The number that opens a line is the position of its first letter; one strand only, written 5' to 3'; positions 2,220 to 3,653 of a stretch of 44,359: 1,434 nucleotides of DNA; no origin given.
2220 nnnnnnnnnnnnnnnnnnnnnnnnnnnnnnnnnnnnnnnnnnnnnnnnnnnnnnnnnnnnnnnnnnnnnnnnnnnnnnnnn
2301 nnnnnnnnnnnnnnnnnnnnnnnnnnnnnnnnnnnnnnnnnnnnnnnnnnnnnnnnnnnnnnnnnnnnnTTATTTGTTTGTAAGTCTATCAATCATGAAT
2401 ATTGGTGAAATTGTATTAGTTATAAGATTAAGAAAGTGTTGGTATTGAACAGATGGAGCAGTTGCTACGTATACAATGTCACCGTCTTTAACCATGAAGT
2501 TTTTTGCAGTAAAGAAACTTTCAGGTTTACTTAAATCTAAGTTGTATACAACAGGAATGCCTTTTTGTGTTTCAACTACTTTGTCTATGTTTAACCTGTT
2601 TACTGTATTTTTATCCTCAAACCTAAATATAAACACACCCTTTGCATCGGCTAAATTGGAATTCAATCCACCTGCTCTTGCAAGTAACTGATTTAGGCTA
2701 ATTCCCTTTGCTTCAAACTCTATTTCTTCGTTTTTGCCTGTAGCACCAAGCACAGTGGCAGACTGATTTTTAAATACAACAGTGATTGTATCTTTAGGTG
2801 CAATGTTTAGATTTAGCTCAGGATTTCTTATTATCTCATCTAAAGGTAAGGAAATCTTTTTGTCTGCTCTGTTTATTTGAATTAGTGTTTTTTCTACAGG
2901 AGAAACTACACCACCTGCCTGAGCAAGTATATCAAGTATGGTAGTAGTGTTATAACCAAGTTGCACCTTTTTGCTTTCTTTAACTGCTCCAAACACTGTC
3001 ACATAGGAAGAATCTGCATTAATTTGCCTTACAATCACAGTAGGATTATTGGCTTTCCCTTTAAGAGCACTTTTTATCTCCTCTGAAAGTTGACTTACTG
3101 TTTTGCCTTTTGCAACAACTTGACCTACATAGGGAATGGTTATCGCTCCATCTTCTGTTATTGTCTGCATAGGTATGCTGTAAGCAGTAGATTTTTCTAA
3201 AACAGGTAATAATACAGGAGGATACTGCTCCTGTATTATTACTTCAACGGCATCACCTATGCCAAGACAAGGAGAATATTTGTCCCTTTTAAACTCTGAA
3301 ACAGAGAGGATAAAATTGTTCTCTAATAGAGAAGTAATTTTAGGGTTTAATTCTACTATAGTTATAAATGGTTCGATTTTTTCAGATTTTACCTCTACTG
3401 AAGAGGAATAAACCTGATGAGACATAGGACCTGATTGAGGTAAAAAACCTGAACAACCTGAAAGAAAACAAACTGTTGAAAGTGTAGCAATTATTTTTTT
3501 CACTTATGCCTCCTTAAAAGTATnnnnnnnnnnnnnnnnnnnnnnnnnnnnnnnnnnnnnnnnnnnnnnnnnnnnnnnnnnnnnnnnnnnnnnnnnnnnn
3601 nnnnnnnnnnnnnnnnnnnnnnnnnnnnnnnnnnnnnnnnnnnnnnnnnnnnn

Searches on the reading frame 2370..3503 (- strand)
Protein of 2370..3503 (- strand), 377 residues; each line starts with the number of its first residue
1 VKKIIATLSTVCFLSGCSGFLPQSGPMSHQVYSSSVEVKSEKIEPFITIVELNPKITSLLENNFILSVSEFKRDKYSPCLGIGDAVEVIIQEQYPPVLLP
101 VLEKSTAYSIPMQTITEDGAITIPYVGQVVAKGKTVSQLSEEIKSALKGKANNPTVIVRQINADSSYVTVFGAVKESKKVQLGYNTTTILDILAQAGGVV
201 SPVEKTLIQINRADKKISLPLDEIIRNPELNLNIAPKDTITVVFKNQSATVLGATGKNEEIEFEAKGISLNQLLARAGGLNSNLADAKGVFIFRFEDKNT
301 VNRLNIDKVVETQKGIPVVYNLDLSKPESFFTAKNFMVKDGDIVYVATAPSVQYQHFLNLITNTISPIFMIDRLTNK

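Call 10: search_protein_families(library=pfam, proteins=[window:2370-3503:-], max_evalue=0.01)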
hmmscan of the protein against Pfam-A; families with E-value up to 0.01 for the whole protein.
window:2370-3503:- (377 aa): 3 families
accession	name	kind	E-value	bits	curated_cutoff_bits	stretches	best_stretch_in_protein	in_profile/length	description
PF22461.2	SLBB_2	-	6.8e-18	65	27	2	248-346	2-79/79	SLBB domain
PF02563.21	Poly_export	-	3.8e-14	53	28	1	79-159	8-75/77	Polysaccharide biosynthesis/export protein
PF10531.15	SLBB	-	7e-07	29.4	27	0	266-297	18-49/55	SLBB domain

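Call 25: find_homologous_proteins(query=window:2370-3503:-, max_evalue=1e-20)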
Query window:2370-3503:- (377 aa): 1327 proteins with E <= 1e-20 among 6855 candidates; the best 120 are listed.
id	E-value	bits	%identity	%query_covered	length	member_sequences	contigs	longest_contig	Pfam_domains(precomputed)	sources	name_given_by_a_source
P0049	2.5e-238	808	100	100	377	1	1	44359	PF10531.16,PF02563.22,PF22461.3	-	-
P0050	1.3e-227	773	95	100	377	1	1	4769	PF10531.16,PF02563.22,PF22461.3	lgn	-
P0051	2.3e-223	759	94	100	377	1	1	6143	PF10531.16,PF02563.22,PF22461.3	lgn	-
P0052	7.6e-199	678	83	99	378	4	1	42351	PF10531.16,PF02563.22,PF22461.3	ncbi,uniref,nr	ncbi:polysaccharide biosynthesis/export family protein [Thermodesulfovibrio sp. 1176]|uniref:polysac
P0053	5.1e-173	593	81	89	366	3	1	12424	PF10531.16,PF02563.22,PF22461.3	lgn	-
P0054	1.9e-139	483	61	97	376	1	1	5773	PF10531.16,PF02563.22,PF22461.3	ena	-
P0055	2.5e-138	479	59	100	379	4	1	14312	PF10531.16,PF02563.22,PF22461.3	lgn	-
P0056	1.7e-136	473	57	99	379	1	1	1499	PF10531.16,PF02563.22,PF22461.3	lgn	-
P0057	3.8e-109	383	49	99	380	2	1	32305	PF10531.16,PF02563.22,PF22461.3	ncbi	-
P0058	4.0e-109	383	51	97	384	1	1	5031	PF02563.22,PF22461.3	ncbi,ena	-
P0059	2.0e-107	377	49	99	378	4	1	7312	PF10531.16,PF02563.22,PF22461.3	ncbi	-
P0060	1.3e-104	368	51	95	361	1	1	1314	PF02563.22,PF22461.3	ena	-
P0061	2.3e-104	367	51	96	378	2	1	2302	PF10531.16,PF02563.22,PF22461.3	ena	-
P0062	6.6e-103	363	48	100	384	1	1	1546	PF02563.22,PF22461.3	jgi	-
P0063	5.0e-101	356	47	95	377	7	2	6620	PF02563.22,PF22461.3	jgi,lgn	-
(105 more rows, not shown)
